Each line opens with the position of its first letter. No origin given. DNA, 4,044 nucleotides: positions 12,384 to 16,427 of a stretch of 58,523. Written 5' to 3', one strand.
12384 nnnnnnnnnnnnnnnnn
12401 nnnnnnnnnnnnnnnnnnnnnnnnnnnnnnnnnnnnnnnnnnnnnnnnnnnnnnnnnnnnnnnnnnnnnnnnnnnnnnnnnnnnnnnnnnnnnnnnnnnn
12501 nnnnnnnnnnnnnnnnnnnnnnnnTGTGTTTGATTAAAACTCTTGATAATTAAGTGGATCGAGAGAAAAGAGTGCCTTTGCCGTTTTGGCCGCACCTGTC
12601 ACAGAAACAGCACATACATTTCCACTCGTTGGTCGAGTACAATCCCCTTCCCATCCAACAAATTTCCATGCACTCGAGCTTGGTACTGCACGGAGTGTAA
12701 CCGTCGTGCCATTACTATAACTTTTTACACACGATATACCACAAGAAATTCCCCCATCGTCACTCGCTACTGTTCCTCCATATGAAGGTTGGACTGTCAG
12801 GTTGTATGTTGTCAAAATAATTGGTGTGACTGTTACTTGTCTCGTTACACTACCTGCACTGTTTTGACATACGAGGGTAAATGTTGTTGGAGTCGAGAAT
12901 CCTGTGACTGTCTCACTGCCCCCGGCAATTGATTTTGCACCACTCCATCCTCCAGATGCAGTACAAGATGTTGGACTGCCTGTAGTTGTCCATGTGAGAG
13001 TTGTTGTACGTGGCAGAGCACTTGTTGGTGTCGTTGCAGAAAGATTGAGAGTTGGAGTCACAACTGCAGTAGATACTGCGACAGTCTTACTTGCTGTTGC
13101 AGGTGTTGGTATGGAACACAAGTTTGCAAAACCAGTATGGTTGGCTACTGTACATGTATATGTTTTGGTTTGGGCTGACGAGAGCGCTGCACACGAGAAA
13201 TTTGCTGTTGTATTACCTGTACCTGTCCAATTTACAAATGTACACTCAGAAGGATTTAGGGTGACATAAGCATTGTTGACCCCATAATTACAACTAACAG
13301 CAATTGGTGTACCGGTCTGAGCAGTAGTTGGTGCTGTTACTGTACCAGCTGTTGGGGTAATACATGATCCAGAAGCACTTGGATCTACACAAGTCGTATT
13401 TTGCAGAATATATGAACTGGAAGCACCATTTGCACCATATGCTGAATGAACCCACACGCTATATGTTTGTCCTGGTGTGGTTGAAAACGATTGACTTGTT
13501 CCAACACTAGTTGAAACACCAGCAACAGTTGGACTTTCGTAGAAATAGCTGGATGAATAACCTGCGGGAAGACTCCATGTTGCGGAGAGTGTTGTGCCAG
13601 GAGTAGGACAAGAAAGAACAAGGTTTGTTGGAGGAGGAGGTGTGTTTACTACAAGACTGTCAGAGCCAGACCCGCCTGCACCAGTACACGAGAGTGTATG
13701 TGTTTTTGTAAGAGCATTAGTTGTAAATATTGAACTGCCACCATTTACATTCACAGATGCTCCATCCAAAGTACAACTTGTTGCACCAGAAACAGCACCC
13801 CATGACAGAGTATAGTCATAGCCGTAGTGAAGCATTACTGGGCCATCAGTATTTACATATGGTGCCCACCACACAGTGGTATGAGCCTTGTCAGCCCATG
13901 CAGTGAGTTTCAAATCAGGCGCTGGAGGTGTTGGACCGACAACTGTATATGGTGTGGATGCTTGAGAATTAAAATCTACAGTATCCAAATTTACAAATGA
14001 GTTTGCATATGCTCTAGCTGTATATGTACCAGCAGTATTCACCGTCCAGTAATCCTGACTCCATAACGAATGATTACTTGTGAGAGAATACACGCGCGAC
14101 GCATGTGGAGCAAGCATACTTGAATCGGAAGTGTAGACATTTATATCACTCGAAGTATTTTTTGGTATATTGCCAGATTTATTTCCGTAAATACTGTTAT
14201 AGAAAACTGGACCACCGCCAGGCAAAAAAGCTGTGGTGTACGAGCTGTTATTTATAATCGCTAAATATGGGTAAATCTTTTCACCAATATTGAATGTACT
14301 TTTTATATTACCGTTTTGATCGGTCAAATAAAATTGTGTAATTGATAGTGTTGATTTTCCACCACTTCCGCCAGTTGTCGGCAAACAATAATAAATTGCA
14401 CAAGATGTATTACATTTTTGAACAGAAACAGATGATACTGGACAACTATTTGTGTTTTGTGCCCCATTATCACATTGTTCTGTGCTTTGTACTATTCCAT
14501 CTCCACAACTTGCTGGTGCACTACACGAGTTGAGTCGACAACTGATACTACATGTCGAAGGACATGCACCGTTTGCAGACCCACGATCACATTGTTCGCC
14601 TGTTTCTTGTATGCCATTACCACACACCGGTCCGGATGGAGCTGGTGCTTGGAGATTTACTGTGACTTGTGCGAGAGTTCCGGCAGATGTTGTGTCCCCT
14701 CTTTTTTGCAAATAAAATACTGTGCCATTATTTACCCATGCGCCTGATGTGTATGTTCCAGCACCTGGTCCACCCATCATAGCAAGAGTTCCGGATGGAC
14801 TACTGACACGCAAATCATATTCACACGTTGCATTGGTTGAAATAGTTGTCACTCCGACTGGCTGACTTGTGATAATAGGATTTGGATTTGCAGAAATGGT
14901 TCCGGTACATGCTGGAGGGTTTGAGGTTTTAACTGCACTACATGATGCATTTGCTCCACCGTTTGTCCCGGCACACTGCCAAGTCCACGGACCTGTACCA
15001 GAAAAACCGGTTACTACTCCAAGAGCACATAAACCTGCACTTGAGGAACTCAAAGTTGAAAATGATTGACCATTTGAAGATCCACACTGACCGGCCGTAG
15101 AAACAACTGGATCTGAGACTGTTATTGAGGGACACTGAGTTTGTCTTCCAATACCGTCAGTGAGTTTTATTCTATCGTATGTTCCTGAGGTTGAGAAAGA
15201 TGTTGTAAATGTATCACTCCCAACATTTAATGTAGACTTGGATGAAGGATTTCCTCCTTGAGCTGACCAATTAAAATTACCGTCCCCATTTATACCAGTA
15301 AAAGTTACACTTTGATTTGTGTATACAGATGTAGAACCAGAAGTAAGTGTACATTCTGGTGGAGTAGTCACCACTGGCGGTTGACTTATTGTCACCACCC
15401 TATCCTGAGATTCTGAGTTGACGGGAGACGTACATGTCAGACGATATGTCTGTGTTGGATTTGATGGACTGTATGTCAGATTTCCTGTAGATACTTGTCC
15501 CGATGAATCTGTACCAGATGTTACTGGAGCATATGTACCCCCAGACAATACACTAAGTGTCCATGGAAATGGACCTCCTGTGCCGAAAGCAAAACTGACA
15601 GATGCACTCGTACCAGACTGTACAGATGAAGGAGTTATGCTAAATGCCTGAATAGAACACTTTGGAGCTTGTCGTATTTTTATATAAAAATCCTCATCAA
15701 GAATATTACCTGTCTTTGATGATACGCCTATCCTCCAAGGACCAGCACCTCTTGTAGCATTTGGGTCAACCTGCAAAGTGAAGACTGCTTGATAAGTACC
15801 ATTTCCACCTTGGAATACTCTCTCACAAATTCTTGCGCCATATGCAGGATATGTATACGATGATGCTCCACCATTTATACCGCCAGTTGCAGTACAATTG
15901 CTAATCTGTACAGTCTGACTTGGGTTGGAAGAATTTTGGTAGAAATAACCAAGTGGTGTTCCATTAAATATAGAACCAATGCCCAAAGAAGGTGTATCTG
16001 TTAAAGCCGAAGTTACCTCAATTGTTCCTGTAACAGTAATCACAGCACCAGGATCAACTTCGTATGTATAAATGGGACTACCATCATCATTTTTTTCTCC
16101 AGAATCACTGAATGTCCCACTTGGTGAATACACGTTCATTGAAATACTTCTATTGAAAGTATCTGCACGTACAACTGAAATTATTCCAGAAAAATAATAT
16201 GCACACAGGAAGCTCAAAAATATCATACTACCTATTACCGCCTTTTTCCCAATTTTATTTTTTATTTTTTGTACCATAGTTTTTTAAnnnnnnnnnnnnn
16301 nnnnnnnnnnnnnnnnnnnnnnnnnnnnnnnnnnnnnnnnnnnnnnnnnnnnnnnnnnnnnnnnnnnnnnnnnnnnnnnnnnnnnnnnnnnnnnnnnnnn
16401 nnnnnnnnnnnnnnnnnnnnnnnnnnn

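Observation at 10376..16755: Tandemly duplicated two-gene module: small anchored partner + large adhesin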

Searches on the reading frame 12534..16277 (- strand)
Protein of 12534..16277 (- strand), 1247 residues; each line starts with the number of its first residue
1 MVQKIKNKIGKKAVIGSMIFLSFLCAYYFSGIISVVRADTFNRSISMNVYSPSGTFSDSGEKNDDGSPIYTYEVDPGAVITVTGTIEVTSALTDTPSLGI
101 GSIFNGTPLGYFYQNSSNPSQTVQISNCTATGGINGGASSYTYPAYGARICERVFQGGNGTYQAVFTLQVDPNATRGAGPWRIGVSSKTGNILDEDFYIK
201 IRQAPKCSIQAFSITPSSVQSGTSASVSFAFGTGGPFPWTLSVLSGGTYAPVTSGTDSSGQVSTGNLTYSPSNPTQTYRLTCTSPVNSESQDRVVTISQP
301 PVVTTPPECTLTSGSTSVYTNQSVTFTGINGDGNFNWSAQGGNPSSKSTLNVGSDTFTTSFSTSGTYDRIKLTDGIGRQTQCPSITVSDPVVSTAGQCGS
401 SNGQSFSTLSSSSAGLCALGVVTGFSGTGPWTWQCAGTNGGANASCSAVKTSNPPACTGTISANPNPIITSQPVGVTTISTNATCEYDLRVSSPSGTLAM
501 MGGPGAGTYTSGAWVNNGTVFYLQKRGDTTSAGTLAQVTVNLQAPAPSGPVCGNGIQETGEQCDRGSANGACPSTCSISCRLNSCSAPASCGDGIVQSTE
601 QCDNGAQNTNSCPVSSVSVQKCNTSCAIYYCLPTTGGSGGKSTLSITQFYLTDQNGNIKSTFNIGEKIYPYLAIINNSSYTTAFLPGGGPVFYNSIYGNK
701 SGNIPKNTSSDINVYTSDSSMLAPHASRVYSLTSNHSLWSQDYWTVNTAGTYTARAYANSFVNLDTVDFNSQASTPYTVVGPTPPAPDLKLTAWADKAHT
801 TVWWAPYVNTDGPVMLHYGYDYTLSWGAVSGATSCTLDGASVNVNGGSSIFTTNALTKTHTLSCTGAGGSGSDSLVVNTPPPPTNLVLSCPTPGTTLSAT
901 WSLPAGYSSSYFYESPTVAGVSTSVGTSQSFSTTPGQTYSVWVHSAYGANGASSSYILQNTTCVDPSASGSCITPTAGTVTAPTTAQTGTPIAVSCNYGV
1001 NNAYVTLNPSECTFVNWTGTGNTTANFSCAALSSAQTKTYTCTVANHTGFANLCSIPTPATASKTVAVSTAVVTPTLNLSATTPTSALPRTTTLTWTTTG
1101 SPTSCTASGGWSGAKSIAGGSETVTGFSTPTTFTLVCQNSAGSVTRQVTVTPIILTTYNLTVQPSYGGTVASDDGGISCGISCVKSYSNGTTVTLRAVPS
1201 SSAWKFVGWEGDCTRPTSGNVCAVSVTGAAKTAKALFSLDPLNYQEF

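Call 3: search_protein_families(library=pfam, proteins=[window:12534-16277:-], max_evalue=0.1)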
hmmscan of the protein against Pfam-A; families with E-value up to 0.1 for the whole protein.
window:12534-16277:- (1247 aa): 1 family
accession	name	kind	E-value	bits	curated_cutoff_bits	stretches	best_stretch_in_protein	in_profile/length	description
PF13948.11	DUF4215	-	0.0031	18.2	27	0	574-610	6-41/47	Domain of unknown function (DUF4215)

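Call 9: search_protein_families(library=ncbifam, proteins=[window:12534-16277:-], max_evalue=1)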
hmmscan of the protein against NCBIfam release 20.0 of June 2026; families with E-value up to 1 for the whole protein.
window:12534-16277:- (1247 aa): 1 family
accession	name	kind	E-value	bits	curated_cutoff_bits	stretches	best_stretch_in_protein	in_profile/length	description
TIGR02232.1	myxo_disulf_rpt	repeat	0.0005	19.8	20.8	1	590-607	3-20/38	cysteine-rich acidic repeat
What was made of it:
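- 12534..16277 (-): Large secreted protein 1 (1247 aa): Sec signal peptide, Cys-rich and Ig-like all-beta modules, 41 Cys, no C-terminal anchor. Weak DUF4215/myxo_disulf_rpt signal at aa 574-610 (calls 3, 9).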

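Call 13: search_solved_structures(query=window:12534-16277:-, max_evalue=1)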
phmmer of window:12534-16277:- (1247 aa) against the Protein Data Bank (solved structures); distinct sequences matched with E-value up to 1: 0.

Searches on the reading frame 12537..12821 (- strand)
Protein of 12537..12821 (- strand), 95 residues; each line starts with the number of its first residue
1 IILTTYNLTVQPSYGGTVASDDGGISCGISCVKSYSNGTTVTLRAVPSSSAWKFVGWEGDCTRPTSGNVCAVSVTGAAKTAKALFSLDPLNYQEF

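Call 67: search_protein_families(library=pfam, proteins=[window:12537-12821:-], max_evalue=1)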
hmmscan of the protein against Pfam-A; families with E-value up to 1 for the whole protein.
window:12537-12821:- (95 aa): 2 families
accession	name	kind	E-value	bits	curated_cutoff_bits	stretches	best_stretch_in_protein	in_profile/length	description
PF18998.6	Flg_new_2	-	2e-09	37.7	23.6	1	6-87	1-71/73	Divergent InlB B-repeat domain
PF09479.16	Flg_new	-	0.014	15.9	27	1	30-60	11-41/65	Listeria-Bacteroides repeat domain (List_Bact_rpt)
